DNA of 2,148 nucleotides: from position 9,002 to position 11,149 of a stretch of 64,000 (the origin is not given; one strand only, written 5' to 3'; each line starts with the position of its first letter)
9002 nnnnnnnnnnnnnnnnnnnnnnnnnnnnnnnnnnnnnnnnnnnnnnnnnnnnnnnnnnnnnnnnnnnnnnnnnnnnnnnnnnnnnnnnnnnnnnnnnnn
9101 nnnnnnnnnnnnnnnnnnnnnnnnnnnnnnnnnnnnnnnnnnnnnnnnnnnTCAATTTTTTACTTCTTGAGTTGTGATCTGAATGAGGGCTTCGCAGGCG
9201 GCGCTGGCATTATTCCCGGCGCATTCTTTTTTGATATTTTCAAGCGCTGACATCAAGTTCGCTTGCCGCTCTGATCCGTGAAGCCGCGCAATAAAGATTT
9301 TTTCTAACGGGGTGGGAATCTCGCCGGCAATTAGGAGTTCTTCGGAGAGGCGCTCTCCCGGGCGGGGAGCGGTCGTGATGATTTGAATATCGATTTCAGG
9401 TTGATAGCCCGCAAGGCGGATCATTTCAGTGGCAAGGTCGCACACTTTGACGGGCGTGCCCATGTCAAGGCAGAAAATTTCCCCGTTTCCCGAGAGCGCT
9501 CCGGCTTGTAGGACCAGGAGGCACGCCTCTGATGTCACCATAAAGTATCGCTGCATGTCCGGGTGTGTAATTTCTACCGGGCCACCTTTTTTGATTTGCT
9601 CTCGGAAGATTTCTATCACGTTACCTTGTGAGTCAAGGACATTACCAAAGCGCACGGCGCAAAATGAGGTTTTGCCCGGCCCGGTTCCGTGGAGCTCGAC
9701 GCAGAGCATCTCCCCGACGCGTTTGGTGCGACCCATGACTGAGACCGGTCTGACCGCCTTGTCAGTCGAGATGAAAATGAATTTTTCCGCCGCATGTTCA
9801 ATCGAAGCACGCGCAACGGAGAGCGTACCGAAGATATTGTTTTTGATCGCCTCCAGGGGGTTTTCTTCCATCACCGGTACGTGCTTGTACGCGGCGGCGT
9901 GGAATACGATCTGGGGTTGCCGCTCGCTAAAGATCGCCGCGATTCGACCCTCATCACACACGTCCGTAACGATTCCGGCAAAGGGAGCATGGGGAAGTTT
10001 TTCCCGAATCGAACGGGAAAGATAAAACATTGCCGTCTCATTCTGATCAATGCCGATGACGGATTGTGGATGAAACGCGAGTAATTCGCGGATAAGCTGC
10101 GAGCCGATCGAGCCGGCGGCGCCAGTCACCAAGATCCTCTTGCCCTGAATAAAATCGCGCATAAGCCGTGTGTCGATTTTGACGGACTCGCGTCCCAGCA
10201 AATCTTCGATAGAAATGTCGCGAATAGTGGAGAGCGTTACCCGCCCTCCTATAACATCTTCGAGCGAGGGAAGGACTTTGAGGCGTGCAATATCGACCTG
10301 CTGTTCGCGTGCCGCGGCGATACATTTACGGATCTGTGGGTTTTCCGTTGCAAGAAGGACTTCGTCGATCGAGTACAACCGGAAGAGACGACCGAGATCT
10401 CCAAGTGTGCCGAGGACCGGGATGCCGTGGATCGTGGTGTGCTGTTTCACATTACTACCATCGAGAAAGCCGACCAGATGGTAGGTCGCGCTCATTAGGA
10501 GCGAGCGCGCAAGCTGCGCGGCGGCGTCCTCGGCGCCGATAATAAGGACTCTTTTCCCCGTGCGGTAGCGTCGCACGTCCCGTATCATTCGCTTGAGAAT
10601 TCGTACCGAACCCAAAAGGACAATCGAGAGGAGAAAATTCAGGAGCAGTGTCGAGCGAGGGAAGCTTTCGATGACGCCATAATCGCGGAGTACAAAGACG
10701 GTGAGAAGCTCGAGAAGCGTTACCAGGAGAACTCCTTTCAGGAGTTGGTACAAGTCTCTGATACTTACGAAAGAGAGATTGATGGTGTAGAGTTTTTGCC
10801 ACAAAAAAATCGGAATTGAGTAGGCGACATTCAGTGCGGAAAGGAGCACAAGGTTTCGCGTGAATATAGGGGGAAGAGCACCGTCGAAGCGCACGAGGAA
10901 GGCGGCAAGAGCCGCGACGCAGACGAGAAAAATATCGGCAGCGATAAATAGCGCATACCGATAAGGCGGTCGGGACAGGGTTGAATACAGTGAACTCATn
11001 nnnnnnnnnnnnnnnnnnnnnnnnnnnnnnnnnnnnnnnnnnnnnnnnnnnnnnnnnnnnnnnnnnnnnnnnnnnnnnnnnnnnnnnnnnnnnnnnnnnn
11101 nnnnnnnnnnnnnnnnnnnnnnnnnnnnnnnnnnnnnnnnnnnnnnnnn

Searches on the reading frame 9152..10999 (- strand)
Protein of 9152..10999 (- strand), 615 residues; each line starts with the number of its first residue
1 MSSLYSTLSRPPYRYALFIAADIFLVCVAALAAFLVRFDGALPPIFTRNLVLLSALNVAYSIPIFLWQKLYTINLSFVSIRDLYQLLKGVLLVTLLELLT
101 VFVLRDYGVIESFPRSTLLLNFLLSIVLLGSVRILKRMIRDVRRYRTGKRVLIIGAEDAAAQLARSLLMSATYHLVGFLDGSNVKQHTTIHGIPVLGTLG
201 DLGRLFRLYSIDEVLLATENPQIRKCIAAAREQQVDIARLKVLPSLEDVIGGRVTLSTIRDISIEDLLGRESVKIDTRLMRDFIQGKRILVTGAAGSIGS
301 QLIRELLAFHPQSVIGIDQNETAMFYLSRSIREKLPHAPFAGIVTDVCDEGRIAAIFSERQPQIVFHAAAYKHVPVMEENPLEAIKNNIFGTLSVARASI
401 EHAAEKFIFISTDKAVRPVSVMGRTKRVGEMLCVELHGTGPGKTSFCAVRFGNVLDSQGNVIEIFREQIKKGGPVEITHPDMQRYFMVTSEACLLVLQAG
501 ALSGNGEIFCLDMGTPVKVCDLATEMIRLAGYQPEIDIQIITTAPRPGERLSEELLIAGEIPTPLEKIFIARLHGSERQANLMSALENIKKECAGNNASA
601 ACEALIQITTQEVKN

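Call 43: search_protein_families(library=pfam, proteins=[window:9152-10999:-], max_evalue=0.001)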
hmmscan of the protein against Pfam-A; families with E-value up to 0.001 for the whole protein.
window:9152-10999:- (615 aa): 7 families
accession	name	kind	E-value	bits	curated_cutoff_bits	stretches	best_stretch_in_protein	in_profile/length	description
PF02719.21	Polysacc_synt_2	-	3.4e-99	332.2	20.2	1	289-562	1-280/293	Polysaccharide biosynthesis protein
PF01370.27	Epimerase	-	5.8e-23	82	20.9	1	289-490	1-215/240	NAD dependent epimerase/dehydratase family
PF16363.11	GDP_Man_Dehyd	-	2.9e-16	60.3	27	1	290-413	1-130/332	GDP-mannose 4,6 dehydratase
PF04321.23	RmlD_sub_bind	-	1.2e-14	54.5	27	1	288-478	2-176/287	RmlD substrate binding domain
PF13727.12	CoA_binding_3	-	2.2e-11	44.5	25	1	81-237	16-171/175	CoA-binding domain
PF01073.25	3Beta_HSD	-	9.8e-09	35.1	22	1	290-418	1-122/280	3-beta hydroxysteroid dehydrogenase/isomerase family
PF07993.18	NAD_binding_4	-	0.00078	19.1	20.1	0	363-417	90-141/258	Male sterility protein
